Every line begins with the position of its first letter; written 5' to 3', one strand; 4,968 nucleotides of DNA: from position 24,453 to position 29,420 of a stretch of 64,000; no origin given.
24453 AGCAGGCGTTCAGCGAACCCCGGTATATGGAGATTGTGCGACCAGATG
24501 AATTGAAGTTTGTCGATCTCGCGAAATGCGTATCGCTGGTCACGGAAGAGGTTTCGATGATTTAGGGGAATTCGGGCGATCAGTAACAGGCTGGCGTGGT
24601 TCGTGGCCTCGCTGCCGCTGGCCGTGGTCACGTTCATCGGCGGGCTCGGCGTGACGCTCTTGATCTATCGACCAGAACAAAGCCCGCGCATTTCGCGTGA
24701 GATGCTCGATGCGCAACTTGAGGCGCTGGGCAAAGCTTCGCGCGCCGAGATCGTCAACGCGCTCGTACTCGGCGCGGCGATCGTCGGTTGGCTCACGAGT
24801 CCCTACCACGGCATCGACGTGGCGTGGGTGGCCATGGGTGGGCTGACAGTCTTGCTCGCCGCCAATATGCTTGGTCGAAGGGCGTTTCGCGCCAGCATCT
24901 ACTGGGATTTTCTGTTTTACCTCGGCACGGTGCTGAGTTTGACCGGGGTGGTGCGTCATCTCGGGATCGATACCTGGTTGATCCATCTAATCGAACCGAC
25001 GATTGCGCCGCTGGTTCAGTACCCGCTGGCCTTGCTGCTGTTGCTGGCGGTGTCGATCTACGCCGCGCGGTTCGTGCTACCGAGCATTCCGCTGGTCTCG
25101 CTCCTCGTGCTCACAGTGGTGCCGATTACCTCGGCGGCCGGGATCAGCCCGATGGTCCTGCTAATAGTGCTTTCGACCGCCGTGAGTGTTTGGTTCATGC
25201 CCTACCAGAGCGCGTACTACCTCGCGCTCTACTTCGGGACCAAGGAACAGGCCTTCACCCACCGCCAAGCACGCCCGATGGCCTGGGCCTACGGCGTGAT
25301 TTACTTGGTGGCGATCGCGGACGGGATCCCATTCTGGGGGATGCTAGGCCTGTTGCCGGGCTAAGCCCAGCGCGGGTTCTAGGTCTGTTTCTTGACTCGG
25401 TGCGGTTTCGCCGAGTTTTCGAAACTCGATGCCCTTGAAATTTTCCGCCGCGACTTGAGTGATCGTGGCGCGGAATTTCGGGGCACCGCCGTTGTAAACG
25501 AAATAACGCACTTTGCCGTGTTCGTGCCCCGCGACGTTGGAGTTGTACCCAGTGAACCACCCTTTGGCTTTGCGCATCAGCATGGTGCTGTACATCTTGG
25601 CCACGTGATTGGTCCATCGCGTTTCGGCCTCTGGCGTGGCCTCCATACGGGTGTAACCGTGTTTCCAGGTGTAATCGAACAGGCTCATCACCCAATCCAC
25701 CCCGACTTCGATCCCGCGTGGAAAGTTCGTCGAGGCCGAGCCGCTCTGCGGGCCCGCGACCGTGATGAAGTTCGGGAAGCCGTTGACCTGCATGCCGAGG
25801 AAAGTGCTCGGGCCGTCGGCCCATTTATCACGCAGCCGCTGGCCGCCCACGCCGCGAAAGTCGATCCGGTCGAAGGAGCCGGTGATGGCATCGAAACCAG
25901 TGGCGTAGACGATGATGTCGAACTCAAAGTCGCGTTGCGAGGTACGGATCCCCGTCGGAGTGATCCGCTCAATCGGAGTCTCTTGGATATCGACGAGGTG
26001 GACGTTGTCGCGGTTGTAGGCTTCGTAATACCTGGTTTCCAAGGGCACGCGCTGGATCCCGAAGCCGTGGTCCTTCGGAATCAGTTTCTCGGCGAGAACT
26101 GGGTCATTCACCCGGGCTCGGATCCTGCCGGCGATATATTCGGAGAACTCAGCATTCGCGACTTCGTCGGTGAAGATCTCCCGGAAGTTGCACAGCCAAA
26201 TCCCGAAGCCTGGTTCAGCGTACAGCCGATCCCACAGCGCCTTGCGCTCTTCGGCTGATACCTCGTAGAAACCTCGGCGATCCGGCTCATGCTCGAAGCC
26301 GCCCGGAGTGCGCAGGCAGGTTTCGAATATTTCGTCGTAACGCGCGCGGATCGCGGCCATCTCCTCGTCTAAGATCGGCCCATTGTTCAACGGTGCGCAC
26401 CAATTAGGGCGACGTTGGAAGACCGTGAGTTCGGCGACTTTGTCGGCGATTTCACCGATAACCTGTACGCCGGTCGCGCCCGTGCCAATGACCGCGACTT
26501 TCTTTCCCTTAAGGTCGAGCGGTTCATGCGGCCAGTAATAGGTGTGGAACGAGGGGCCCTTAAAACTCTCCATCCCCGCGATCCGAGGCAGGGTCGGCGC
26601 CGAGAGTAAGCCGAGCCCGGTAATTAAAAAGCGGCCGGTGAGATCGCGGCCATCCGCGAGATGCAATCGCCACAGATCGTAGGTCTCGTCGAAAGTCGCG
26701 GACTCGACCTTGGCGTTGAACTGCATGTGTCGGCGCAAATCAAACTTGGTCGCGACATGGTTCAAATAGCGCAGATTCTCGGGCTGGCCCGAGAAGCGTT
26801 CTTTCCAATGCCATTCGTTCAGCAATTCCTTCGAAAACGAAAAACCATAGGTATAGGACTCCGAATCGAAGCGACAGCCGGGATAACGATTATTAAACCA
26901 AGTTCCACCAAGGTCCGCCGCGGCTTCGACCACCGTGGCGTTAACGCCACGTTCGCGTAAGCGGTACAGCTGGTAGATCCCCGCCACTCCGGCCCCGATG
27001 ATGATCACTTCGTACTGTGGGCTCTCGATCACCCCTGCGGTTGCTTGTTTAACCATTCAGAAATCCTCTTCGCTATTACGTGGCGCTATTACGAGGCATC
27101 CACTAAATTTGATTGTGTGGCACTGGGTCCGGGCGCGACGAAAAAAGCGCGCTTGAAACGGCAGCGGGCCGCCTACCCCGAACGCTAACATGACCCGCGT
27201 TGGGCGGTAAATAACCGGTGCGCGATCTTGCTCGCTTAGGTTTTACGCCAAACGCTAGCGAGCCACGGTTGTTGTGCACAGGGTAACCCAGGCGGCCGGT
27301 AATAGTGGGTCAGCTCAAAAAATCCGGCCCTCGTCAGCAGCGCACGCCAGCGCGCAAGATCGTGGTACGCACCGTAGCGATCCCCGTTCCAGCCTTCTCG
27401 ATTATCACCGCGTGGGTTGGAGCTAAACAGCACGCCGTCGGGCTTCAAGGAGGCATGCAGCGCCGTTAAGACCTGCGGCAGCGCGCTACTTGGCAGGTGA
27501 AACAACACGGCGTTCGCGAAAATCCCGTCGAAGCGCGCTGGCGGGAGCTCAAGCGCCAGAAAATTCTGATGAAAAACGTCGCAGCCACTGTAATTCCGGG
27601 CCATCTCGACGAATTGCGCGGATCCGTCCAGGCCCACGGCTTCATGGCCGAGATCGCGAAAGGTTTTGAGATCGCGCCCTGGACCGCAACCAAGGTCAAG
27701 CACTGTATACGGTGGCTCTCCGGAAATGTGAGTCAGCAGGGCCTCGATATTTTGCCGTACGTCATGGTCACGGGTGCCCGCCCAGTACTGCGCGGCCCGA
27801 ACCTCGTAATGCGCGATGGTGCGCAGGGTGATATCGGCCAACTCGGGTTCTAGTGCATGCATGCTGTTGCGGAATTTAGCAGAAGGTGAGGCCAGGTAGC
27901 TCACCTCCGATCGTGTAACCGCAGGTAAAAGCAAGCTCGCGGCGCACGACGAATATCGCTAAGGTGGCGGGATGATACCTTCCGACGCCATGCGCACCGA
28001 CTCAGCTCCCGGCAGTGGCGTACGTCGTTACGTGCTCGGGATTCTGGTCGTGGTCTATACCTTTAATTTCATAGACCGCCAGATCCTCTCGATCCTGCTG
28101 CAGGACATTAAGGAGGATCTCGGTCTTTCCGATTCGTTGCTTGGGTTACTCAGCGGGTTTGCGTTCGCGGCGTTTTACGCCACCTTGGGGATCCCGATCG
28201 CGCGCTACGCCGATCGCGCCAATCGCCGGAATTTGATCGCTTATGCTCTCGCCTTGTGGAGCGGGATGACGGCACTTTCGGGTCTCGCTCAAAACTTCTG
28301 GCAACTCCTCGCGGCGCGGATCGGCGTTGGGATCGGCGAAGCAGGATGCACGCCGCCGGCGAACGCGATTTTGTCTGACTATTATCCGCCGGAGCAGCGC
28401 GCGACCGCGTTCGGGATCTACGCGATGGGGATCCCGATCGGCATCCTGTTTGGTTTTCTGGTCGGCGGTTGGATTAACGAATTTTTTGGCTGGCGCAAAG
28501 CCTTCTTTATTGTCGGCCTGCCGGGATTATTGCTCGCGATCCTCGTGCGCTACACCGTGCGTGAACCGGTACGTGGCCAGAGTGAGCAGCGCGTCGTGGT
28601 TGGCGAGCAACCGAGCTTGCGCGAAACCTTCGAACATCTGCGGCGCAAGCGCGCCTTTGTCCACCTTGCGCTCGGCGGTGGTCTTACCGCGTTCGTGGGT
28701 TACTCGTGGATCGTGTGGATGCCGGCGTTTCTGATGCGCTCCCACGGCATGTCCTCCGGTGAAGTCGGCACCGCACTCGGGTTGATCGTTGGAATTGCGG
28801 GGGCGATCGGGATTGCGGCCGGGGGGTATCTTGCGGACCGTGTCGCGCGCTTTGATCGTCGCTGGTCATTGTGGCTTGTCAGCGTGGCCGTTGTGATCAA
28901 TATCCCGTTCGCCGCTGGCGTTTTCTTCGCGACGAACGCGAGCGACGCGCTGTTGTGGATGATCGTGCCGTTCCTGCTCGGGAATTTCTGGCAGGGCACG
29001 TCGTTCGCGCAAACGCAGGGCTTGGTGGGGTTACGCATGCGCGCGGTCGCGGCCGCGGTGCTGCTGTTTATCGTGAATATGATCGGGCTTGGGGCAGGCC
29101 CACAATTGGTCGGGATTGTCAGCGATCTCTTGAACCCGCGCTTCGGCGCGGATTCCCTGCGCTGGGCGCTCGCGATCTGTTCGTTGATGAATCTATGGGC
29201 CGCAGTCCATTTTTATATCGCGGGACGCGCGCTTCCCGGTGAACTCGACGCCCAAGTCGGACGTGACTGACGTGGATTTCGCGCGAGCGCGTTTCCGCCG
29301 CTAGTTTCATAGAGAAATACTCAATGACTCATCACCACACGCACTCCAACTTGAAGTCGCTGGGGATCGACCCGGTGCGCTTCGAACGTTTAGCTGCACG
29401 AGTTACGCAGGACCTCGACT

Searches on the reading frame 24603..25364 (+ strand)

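Call 64: search_protein_families(library=pfam, proteins=[window:24603-25364:+], max_evalue=0.00001)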
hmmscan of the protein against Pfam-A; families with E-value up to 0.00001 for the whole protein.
window:24603-25364:+ (253 aa): 2 families
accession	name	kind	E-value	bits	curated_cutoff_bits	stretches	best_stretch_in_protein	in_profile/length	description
PF00939.25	Na_sulph_symp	-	5e-10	39.4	27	1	16-250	235-471/472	Sodium:sulfate symporter transmembrane region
PF03600.22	CitMHS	-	2.5e-08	33.9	31.9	1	4-190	164-333/336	Citrate transporter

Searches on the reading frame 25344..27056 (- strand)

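Call 64: search_protein_families(library=pfam, proteins=[window:25344-27056:-], max_evalue=0.00001)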
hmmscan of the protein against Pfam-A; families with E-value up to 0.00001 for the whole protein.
window:25344-27056:- (570 aa): 6 families
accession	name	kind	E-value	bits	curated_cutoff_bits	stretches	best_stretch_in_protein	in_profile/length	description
PF13738.12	Pyr_redox_3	-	6.4e-13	49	30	1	18-220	1-200/305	Pyridine nucleotide-disulphide oxidoreductase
PF00743.25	FMO-like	-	9.8e-13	47.8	22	1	16-220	3-219/532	Flavin-binding monooxygenase-like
PF13450.12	NAD_binding_8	-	1.8e-11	44.6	21.9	1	19-70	1-52/68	NAD(P)-binding Rossmann-like domain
PF07992.20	Pyr_redox_2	-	2.2e-11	44.2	26.1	1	15-220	1-178/291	Pyridine nucleotide-disulphide oxidoreductase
PF13434.12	Lys_Orn_oxgnase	-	2.4e-07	30.6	21.3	1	92-231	95-236/339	L-lysine 6-monooxygenase/L-ornithine 5-monooxygenase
PF01266.30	DAO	-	3.2e-07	30.6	27.9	0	17-56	2-42/353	FAD dependent oxidoreductase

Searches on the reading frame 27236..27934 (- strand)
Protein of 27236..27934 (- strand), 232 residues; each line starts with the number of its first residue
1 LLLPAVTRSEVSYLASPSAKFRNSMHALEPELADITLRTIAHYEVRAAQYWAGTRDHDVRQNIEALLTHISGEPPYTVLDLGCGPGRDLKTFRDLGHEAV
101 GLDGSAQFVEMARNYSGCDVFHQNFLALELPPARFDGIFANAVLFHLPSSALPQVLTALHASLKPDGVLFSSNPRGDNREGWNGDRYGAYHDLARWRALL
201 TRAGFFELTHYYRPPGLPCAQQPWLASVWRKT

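Call 64: search_protein_families(library=pfam, proteins=[window:27236-27934:-], max_evalue=0.00001)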
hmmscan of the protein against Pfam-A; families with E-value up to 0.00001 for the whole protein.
window:27236-27934:- (232 aa): 5 families
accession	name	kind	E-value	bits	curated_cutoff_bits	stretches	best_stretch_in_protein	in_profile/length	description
PF13649.12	Methyltransf_25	-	5.1e-16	59.6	27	1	78-167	1-97/97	Methyltransferase domain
PF13489.12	Methyltransf_23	-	1.3e-15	57.9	27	1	55-204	5-140/164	Methyltransferase domain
PF08241.18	Methyltransf_11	-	2.7e-14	54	21.2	1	79-170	1-94/95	Methyltransferase domain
PF08242.18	Methyltransf_12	-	5.5e-12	46.7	30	1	79-169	1-98/98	Methyltransferase domain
PF13847.12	Methyltransf_31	-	5e-11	42.9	27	1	76-175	5-113/145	Methyltransferase domain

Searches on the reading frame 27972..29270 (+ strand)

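Call 64: search_protein_families(library=pfam, proteins=[window:27972-29270:+], max_evalue=0.00001)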
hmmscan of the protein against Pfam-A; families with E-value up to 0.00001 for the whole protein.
window:27972-29270:+ (432 aa): 3 families
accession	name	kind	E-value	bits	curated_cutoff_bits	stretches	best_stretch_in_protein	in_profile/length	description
PF07690.21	MFS_1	-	7.9e-53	180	33.4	1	26-377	2-347/347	Major Facilitator Superfamily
PF00083.30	Sugar_tr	-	1.4e-09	37.8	22.3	1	78-197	68-192/452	Sugar (and other) transporter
PF03137.26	OATP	-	2.4e-09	36.5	25.8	0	215-311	281-377/545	Organic Anion Transporter Polypeptide (OATP) family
